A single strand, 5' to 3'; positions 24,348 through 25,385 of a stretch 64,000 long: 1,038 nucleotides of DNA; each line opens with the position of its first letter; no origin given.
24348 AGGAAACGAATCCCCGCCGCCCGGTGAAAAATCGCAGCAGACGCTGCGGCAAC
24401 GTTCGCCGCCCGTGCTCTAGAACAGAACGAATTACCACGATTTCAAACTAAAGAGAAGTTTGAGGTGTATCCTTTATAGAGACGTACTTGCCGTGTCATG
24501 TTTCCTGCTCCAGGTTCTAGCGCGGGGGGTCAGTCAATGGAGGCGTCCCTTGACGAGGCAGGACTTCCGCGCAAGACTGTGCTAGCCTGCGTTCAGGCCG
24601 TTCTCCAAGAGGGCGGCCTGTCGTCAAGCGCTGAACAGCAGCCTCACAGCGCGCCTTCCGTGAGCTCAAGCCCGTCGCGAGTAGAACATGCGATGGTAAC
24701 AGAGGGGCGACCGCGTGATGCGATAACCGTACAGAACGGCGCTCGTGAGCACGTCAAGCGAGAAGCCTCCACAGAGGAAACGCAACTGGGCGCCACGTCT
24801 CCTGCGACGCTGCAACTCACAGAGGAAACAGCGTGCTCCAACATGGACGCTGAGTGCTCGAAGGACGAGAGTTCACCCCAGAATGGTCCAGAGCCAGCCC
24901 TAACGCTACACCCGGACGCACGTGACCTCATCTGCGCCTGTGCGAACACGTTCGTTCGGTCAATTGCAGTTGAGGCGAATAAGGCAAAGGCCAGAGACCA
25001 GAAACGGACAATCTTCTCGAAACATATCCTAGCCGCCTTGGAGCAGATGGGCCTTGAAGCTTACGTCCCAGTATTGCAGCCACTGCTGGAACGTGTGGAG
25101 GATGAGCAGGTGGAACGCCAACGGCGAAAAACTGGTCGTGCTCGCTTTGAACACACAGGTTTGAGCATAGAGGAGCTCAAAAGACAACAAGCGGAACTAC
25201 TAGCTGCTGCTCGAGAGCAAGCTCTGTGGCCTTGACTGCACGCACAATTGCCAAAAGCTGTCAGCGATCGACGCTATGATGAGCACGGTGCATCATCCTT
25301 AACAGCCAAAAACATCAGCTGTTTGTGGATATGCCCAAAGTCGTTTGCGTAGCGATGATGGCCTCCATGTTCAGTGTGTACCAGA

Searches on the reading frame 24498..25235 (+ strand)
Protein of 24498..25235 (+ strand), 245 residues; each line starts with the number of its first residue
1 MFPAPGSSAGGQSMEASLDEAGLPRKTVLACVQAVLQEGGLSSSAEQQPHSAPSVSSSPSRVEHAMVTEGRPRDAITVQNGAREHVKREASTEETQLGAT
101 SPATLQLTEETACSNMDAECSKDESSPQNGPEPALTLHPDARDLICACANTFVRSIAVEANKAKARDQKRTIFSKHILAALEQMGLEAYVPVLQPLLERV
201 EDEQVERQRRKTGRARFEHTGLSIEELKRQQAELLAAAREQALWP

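Call 15: search_protein_families(library=pfam, proteins=[window:24498-25235:+], max_evalue=0.01)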
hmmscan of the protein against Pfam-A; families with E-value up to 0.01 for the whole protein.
window:24498-25235:+ (245 aa): 1 family
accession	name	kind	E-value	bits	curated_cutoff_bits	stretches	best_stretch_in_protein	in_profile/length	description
PF00808.29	CBFD_NFYB_HMF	-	6.1e-07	30.1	21.4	1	137-181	21-65/65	Histone-like transcription factor (CBF/NF-Y) and archaeal histone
